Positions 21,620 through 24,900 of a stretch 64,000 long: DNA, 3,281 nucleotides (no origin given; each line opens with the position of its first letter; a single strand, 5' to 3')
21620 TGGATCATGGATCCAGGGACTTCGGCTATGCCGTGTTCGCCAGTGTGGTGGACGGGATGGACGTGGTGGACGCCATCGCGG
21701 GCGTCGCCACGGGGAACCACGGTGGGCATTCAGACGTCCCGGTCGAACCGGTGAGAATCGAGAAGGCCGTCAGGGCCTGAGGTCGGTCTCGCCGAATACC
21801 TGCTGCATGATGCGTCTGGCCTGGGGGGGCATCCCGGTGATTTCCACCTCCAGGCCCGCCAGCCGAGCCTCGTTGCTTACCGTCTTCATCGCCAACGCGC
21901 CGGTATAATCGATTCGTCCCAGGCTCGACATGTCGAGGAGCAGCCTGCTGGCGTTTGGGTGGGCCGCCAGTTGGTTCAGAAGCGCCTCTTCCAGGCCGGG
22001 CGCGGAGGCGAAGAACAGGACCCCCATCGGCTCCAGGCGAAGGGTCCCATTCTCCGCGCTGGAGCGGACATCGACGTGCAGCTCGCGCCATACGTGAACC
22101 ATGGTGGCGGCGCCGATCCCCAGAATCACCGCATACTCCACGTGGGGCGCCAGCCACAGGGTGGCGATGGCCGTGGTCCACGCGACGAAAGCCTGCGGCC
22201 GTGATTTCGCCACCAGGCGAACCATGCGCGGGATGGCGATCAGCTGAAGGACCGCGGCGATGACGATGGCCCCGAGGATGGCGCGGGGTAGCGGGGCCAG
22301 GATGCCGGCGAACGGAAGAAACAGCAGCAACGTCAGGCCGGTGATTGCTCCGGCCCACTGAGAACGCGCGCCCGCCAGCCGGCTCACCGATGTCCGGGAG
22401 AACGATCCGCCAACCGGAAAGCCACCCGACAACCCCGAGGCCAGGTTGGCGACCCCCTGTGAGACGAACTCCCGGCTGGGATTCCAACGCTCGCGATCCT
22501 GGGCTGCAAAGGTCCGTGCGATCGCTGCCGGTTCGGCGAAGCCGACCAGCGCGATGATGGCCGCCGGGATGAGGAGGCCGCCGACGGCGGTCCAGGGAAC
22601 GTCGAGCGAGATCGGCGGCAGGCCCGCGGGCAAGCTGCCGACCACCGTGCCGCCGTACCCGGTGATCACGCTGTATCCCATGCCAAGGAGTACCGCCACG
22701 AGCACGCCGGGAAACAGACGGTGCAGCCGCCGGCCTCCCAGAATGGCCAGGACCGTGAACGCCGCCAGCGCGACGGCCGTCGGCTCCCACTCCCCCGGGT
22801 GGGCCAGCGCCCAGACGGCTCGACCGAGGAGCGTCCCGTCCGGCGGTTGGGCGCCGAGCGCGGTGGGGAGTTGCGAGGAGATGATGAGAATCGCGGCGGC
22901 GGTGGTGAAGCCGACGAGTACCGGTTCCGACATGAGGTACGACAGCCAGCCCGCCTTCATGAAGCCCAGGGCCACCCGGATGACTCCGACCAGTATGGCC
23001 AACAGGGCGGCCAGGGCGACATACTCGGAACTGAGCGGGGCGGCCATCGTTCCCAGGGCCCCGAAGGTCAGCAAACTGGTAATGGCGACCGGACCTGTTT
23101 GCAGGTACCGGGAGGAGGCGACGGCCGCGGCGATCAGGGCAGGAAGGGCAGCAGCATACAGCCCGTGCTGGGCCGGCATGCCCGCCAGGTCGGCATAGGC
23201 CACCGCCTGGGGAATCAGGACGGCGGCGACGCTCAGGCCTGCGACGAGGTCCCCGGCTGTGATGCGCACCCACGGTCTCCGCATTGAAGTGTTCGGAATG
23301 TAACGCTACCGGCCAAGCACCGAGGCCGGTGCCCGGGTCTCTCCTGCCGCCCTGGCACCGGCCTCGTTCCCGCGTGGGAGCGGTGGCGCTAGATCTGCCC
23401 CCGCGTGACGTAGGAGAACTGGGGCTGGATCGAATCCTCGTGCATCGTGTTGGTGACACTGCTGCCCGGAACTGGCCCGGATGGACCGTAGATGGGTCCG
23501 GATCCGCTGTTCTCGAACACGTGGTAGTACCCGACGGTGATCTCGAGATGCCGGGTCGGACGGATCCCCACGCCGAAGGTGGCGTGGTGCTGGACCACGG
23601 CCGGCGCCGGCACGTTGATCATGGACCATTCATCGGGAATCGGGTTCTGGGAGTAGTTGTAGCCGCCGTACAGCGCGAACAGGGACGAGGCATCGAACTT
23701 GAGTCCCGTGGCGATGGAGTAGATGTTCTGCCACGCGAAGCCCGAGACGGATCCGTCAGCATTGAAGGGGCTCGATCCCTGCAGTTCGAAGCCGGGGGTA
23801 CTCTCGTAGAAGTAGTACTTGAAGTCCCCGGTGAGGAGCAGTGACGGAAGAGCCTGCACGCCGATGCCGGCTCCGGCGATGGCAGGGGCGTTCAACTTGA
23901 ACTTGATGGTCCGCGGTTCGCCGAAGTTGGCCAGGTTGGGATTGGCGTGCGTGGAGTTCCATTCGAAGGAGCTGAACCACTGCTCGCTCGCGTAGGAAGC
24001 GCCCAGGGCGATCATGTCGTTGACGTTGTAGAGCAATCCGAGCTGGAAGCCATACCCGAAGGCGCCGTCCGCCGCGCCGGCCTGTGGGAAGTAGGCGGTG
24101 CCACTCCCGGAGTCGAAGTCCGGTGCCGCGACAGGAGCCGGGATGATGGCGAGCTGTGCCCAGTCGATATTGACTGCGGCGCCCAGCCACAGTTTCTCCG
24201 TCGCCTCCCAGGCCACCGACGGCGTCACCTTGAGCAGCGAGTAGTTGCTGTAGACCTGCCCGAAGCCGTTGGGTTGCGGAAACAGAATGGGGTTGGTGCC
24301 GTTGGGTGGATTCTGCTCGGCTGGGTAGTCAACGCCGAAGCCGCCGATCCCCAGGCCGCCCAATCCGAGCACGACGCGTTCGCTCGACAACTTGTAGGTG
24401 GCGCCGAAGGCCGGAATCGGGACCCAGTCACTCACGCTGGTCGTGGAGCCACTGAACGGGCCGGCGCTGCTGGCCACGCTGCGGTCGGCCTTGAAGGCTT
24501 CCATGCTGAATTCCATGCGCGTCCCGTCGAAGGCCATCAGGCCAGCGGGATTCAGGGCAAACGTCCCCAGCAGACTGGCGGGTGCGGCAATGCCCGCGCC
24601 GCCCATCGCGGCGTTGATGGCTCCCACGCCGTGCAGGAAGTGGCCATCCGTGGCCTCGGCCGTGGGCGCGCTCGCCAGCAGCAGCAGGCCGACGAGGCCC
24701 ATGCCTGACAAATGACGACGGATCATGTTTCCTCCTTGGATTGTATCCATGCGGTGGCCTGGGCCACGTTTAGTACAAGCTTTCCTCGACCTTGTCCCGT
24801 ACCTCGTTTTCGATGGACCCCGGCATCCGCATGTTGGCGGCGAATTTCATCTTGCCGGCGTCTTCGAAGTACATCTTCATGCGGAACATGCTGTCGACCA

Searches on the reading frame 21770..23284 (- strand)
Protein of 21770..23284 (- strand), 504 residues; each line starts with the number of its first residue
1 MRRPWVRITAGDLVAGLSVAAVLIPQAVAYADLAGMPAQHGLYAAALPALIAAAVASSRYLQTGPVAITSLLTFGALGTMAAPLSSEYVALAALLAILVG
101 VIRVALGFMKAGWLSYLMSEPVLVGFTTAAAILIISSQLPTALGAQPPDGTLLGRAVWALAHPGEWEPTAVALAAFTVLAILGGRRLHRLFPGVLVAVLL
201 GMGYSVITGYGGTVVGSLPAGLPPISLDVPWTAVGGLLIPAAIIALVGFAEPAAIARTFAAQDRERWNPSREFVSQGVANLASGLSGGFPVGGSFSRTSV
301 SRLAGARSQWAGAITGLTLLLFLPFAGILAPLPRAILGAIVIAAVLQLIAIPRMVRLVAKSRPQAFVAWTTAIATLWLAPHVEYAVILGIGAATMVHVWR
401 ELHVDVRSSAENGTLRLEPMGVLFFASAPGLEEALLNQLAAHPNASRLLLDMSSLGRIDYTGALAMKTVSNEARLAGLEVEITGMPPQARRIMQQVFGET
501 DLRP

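Call 27: search_protein_families(library=pfam, proteins=[window:21770-23284:-], max_evalue=0.001)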
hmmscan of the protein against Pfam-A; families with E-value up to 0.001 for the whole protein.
window:21770-23284:- (504 aa): 3 families
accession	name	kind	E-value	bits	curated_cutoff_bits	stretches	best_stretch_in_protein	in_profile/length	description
PF00916.26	Sulfate_transp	-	7.8e-76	255.7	23.2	1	11-367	3-376/380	Sulfate permease family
PF01740.26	STAS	-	4.3e-11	43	22.6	1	413-495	9-90/106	STAS domain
PF13466.11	STAS_2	-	1e-06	29.2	29.2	1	421-495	5-76/80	STAS domain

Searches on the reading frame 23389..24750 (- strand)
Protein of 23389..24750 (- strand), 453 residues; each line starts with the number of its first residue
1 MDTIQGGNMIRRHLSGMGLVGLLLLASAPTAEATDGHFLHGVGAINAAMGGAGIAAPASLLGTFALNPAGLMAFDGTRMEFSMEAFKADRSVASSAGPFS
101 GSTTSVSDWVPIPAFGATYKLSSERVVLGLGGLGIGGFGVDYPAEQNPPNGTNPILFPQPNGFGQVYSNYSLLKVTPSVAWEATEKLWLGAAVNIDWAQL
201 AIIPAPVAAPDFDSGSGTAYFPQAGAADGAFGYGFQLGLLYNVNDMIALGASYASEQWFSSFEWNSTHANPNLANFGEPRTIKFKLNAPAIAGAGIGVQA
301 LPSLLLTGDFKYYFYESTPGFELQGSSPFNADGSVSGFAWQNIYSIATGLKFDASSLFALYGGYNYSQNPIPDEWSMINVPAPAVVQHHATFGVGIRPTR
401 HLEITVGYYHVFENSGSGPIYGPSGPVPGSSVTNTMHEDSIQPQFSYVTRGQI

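Call 27: search_protein_families(library=pfam, proteins=[window:23389-24750:-], max_evalue=0.001)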
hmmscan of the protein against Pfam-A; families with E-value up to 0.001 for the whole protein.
window:23389-24750:- (453 aa): 1 family
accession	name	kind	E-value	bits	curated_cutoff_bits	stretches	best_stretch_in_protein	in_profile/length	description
PF03349.22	Toluene_X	-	7.6e-16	58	29.7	1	36-415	12-386/421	Outer membrane protein transport protein (OMPP1/FadL/TodX)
